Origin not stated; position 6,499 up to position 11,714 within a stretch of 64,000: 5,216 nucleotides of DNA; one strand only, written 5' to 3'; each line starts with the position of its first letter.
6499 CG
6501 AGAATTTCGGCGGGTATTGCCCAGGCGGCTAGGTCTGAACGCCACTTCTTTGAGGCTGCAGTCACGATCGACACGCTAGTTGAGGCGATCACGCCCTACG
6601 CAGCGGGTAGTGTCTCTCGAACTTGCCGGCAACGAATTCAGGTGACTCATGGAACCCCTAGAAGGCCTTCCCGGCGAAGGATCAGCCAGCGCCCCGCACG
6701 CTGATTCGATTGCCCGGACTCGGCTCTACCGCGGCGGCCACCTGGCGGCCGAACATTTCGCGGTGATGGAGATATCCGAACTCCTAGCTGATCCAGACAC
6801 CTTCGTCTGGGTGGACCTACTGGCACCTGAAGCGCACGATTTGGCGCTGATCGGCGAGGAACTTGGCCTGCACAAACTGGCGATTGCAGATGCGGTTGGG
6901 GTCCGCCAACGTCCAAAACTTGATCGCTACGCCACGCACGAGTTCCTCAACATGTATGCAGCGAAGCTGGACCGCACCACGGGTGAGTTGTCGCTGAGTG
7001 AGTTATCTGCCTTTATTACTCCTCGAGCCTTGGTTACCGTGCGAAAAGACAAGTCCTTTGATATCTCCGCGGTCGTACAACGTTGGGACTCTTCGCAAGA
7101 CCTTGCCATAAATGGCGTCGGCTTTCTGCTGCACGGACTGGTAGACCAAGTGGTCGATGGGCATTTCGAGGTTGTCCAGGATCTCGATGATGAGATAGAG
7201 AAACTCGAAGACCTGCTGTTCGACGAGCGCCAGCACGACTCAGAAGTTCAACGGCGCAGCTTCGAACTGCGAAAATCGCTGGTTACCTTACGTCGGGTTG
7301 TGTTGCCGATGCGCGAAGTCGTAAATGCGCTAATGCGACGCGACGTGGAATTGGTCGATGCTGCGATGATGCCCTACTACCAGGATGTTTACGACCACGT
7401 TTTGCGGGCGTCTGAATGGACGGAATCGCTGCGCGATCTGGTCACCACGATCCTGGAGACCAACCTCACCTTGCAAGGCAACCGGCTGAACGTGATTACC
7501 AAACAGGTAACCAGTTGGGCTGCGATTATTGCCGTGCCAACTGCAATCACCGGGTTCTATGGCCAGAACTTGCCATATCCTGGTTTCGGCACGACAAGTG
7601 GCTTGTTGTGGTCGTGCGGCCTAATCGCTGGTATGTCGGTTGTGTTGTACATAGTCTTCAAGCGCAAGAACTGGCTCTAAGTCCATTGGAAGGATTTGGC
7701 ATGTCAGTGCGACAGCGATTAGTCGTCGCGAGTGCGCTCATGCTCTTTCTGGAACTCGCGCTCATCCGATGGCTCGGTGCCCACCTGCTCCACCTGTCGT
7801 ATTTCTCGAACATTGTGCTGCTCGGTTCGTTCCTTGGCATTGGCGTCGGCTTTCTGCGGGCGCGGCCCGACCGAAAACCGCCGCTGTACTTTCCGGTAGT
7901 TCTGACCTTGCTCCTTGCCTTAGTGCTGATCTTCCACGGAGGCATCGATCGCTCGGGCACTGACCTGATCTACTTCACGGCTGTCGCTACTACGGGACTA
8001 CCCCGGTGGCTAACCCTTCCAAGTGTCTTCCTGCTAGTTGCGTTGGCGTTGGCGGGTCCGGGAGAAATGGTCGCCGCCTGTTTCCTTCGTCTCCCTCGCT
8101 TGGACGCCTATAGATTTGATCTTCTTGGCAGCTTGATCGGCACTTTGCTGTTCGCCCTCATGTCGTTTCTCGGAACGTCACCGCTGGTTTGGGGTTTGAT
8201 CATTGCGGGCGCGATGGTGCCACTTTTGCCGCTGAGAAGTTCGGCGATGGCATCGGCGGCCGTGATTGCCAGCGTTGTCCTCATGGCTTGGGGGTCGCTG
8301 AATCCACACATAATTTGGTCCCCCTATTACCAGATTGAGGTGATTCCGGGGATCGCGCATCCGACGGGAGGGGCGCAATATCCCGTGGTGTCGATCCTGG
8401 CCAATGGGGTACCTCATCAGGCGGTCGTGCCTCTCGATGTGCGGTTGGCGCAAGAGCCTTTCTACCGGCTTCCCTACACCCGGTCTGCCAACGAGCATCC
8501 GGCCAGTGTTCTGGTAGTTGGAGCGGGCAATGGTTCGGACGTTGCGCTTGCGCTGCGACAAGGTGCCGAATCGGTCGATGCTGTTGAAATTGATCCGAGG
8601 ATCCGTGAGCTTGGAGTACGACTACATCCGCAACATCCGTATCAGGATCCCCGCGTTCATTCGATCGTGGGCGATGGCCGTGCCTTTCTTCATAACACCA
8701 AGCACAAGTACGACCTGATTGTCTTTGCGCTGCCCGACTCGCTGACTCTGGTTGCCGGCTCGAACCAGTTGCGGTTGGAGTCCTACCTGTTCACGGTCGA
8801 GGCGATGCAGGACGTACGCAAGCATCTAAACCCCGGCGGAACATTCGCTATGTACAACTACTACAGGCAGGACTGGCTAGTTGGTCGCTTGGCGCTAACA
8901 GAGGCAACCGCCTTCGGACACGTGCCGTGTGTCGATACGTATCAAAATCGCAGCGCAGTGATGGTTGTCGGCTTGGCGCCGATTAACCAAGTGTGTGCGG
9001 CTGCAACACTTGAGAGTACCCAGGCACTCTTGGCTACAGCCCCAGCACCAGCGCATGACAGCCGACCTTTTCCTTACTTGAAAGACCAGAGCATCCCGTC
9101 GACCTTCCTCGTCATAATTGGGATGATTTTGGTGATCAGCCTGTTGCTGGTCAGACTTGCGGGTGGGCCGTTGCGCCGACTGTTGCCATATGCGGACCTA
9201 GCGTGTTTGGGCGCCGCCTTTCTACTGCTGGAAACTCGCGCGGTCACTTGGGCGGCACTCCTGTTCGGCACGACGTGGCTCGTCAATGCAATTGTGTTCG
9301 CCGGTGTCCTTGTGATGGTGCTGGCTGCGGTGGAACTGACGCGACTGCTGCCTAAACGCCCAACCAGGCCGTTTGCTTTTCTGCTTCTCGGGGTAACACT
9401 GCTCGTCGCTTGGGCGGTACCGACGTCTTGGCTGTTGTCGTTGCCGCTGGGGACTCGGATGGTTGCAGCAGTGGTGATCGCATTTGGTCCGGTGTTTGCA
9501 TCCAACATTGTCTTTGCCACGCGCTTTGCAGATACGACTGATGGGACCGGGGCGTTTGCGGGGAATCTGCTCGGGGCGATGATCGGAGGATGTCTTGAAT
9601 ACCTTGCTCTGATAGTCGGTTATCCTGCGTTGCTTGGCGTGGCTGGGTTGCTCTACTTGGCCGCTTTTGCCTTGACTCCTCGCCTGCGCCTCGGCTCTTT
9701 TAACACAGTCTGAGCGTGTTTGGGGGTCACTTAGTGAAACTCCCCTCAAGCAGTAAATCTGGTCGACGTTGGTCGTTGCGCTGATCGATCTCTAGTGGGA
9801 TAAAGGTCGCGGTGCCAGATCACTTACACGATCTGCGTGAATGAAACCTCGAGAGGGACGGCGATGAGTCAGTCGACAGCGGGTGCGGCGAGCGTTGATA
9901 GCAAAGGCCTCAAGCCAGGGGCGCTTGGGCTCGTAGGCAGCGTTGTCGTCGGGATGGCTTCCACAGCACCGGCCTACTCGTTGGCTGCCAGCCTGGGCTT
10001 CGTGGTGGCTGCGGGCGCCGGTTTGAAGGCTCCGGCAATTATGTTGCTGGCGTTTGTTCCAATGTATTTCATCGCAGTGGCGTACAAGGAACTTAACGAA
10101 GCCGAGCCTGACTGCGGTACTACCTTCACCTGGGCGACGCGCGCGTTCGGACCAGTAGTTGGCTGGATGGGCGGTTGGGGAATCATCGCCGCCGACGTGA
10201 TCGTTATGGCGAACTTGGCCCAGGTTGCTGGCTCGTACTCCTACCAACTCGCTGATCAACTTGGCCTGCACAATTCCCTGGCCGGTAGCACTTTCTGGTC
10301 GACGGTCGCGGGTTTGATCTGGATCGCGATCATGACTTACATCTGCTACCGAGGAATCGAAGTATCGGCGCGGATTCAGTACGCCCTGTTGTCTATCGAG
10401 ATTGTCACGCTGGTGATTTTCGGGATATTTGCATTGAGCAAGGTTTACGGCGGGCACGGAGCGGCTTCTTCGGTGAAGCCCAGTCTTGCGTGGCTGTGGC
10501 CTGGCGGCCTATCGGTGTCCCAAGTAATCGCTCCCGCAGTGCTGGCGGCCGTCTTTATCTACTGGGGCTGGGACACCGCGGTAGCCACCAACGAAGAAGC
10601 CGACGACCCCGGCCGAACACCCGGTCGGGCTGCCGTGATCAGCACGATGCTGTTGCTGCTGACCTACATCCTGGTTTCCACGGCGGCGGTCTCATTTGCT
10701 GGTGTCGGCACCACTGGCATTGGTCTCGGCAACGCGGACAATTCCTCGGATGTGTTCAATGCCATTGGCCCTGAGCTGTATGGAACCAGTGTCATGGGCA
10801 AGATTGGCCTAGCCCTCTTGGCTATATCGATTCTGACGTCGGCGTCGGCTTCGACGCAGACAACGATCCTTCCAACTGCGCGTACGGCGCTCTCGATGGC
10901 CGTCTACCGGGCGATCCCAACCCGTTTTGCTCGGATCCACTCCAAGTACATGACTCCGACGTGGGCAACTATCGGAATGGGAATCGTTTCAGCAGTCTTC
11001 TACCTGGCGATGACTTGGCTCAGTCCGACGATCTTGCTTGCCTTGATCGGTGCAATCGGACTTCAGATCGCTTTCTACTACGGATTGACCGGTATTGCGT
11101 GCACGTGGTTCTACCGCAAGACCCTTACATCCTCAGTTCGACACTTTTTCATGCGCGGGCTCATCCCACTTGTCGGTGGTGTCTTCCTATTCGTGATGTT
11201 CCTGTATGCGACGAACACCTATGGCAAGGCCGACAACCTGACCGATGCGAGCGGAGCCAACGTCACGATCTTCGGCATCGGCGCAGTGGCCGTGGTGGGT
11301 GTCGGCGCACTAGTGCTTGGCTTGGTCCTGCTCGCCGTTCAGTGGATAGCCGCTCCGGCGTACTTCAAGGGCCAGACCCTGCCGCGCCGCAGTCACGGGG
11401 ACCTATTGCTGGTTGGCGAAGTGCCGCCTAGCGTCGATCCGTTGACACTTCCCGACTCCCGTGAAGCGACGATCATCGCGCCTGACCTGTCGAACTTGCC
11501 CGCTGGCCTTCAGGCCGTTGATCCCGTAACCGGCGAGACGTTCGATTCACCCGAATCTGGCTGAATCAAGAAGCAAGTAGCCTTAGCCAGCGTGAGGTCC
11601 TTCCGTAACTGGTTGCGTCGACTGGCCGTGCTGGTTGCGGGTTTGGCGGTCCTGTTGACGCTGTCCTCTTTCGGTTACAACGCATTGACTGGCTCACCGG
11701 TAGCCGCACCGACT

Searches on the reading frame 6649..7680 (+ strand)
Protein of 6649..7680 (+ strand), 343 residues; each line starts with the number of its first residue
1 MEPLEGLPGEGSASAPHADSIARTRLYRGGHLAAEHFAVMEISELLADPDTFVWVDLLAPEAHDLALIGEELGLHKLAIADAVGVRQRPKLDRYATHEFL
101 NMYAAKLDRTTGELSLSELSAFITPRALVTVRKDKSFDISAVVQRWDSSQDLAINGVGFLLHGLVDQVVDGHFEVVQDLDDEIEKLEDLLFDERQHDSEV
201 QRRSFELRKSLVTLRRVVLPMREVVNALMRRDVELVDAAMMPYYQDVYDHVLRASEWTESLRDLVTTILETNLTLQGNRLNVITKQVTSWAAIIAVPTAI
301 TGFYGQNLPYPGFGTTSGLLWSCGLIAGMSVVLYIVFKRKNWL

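Call 33: search_protein_families(library=pfam, proteins=[window:6649-7680:+], max_evalue=0.00001)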
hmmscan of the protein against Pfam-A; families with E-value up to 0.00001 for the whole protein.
window:6649-7680:+ (343 aa): 1 family
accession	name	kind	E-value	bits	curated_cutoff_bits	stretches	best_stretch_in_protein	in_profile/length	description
PF01544.23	CorA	-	6.5e-63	213.2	27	1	51-339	3-292/292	CorA-like Mg2+ transporter protein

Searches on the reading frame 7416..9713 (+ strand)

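Call 33: search_protein_families(library=pfam, proteins=[window:7416-9713:+], max_evalue=0.00001)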
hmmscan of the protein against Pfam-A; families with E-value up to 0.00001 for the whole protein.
window:7416-9713:+ (765 aa): 1 family
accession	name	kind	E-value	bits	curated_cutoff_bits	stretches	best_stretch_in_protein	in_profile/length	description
PF01564.23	Spermine_synth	-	2.1e-08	34.4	22.9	1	358-479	15-130/186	Spermine/spermidine synthase domain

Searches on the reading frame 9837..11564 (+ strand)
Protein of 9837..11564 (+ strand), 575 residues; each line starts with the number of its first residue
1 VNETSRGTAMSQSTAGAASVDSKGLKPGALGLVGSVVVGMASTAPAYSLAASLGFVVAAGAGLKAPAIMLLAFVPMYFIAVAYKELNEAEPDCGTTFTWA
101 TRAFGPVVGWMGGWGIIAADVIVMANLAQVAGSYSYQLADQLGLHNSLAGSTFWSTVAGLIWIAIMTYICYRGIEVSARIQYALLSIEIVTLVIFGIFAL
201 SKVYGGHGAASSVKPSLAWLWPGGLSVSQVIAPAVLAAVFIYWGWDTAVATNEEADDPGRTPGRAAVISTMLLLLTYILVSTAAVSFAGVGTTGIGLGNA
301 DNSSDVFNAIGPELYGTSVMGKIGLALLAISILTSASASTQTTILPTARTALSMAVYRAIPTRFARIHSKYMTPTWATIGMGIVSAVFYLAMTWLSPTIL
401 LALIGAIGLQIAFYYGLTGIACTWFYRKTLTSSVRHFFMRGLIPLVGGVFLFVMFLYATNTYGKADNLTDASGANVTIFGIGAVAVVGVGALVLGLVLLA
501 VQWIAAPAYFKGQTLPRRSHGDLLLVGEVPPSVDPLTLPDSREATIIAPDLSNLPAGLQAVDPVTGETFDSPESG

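Call 33: search_protein_families(library=pfam, proteins=[window:9837-11564:+], max_evalue=0.00001)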
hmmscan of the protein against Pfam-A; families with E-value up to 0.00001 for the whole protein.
window:9837-11564:+ (575 aa): 2 families
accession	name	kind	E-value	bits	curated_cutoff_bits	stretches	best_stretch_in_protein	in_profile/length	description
PF00324.27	AA_permease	-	6.4e-21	75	24.6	1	36-473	3-439/470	Amino acid permease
PF13520.12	AA_permease_2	-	2.7e-20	73.1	27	1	46-483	10-426/427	Amino acid permease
